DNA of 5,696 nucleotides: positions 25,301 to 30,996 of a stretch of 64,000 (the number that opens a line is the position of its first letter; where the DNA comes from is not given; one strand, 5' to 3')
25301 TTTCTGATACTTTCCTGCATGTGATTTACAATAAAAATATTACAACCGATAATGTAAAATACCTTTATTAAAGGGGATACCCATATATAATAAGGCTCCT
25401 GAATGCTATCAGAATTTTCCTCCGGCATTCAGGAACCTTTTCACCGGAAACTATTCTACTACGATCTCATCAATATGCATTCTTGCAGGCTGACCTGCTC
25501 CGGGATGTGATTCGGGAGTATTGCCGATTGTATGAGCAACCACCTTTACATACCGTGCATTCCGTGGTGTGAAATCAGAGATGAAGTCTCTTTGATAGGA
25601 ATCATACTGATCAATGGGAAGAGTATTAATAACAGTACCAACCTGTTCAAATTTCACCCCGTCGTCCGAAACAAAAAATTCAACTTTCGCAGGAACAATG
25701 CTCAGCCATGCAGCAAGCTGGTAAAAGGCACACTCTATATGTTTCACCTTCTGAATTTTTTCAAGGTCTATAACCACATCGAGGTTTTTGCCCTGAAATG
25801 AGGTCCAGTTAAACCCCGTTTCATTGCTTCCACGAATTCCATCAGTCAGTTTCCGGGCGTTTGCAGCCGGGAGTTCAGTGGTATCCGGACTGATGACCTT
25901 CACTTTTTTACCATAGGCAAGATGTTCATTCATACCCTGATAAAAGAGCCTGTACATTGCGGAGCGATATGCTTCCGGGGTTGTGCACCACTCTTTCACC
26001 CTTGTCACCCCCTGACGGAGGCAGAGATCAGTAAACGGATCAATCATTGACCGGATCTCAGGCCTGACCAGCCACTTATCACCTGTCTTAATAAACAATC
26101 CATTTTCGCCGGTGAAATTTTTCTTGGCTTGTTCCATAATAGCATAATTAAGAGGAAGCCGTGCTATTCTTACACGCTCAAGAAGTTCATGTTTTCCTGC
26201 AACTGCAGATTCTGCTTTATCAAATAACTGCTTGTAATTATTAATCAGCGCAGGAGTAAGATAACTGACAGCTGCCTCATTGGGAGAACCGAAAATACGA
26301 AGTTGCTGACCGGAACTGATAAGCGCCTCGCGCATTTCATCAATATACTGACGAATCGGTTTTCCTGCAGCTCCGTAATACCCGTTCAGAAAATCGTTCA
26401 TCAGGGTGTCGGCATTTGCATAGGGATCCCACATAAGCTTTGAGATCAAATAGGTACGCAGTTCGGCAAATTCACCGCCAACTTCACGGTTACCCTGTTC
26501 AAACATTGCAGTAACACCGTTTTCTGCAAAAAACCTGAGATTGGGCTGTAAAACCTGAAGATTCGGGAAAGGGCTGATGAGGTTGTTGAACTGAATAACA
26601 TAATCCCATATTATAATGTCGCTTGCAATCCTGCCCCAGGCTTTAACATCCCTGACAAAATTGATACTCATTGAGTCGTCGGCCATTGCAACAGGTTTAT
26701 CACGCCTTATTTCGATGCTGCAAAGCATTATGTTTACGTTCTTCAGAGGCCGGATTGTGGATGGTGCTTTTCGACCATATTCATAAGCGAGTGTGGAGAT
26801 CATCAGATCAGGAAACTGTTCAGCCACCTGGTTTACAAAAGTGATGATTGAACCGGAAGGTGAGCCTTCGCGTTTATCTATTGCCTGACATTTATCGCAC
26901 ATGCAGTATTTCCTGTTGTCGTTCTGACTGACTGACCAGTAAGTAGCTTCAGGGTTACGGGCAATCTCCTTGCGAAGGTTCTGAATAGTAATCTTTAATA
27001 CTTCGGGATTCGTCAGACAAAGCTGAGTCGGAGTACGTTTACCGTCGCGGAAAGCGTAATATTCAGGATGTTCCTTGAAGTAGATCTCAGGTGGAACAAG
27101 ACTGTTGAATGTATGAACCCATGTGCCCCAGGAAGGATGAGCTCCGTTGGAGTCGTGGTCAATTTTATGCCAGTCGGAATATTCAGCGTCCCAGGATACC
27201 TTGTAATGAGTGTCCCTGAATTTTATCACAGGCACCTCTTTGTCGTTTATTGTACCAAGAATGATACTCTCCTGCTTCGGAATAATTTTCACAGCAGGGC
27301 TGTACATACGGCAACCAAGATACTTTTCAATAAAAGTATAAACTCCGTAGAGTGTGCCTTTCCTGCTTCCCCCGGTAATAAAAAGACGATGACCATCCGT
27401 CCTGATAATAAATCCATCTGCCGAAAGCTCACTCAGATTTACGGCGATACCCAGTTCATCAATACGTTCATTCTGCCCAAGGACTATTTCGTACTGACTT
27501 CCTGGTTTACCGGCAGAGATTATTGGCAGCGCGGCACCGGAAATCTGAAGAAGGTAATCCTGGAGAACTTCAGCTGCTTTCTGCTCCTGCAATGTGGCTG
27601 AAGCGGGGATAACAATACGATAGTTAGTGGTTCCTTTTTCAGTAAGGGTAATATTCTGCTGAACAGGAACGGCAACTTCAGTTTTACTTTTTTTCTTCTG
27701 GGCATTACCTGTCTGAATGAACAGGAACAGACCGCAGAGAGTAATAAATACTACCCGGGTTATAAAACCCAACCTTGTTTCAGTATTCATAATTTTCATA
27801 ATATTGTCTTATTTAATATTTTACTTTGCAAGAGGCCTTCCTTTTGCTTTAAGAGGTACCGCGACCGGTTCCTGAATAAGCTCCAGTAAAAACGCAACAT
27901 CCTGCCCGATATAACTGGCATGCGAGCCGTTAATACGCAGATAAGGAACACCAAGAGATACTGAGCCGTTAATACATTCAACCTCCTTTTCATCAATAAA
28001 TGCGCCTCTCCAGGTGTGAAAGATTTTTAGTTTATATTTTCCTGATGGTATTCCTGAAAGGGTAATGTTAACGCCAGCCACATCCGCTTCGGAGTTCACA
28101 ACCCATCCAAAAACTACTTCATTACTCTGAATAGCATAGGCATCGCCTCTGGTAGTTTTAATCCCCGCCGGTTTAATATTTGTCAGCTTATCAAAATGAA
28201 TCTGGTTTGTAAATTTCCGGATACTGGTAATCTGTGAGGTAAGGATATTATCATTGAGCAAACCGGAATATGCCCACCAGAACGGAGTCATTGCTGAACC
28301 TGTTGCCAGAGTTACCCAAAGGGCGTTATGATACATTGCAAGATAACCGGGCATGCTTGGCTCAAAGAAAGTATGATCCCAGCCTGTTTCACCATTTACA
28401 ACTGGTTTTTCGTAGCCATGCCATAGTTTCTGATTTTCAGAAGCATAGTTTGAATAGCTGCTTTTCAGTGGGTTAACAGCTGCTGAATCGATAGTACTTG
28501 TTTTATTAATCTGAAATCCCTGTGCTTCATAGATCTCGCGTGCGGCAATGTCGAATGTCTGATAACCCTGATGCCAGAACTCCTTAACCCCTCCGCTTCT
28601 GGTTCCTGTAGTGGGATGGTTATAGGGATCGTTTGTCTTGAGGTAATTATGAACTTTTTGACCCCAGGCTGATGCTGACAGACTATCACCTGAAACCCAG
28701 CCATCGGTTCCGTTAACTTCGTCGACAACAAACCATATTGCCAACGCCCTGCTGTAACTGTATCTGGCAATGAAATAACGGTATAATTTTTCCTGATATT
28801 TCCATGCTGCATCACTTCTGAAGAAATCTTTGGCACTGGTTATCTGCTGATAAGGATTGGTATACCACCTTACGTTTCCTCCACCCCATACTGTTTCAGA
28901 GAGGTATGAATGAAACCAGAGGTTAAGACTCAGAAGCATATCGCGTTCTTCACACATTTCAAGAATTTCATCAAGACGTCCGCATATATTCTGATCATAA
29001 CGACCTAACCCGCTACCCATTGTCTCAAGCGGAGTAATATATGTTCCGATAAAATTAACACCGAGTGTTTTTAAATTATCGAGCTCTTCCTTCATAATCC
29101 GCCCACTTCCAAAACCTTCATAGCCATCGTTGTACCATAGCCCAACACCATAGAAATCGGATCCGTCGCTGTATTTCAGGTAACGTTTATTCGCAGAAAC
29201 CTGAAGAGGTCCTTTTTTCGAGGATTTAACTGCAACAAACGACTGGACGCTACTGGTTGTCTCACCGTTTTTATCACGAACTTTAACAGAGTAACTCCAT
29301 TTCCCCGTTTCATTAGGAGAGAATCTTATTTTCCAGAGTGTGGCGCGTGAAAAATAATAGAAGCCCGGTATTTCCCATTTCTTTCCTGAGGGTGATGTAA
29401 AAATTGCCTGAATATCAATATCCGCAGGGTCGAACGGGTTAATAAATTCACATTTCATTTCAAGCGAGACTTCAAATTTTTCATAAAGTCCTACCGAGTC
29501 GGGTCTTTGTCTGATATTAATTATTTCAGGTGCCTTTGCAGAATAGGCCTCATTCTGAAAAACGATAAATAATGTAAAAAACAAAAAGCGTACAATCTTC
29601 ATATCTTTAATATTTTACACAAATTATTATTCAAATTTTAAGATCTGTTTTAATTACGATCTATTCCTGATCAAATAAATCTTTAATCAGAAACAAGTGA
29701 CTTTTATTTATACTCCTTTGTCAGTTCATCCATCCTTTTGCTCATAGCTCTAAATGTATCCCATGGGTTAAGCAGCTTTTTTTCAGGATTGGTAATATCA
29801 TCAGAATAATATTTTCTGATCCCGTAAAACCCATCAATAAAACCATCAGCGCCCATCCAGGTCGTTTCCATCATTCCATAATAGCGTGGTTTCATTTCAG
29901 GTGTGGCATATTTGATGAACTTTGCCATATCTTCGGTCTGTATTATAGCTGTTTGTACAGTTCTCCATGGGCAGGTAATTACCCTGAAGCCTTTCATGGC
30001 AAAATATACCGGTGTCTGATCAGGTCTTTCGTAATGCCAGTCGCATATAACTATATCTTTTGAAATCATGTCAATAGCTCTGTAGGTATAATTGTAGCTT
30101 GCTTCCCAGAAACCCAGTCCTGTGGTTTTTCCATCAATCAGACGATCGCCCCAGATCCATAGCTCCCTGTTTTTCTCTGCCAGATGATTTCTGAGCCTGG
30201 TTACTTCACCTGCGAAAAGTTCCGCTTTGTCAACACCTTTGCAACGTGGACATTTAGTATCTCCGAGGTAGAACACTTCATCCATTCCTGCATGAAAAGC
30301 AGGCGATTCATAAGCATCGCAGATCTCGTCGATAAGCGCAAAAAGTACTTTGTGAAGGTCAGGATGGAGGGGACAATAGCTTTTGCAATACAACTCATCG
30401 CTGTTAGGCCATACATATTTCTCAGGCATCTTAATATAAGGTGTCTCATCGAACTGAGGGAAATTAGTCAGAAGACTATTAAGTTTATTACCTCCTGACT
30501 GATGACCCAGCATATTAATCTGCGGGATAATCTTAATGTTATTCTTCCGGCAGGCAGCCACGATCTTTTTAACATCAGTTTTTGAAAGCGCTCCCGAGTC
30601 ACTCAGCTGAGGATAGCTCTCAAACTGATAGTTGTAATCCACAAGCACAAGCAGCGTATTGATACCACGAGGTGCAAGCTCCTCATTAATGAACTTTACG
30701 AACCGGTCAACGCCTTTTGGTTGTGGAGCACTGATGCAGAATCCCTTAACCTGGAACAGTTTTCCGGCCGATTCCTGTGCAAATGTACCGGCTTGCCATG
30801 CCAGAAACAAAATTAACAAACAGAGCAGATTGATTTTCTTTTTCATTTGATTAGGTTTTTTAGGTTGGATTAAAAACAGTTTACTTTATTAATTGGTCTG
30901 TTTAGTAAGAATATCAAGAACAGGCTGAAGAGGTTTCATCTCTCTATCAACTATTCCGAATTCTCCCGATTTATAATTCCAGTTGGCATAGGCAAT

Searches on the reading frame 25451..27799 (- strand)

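Call 64: search_protein_families(library=pfam, proteins=[window:25451-27799:-], max_evalue=0.00001)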
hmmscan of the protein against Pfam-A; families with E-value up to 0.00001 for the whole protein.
window:25451-27799:- (782 aa): 3 families
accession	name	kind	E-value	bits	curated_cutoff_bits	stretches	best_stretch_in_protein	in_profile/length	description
PF16126.11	DUF4838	-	2.2e-112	375.8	26.6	1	165-487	1-325/325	Domain of unknown function (DUF4838)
PF03648.19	Glyco_hydro_67N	-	1.5e-08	35.3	24.3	1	61-155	23-119/120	Glycosyl hydrolase family 67 N-terminus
PF00754.31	F5_F8_type_C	-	7.4e-08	33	28.2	1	647-757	13-114/127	F5/8 type C domain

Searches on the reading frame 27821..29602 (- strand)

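Call 64: search_protein_families(library=pfam, proteins=[window:27821-29602:-], max_evalue=0.00001)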
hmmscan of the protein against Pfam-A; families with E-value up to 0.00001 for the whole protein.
window:27821-29602:- (593 aa): 1 family
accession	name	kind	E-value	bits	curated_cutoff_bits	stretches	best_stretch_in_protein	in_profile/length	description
PF16586.11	DUF5060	-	2.5e-16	60.1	27.2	1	37-108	2-69/70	Domain of unknown function (DUF5060)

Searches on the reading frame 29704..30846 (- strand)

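Call 64: search_protein_families(library=pfam, proteins=[window:29704-30846:-], max_evalue=0.00001)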
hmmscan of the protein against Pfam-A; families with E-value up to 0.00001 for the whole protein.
window:29704-30846:- (380 aa): 1 family
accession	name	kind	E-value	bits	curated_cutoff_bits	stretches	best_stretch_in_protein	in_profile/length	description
PF00728.28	Glyco_hydro_20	-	1.8e-15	57.6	22.3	1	82-297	70-265/348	Glycosyl hydrolase family 20, catalytic domain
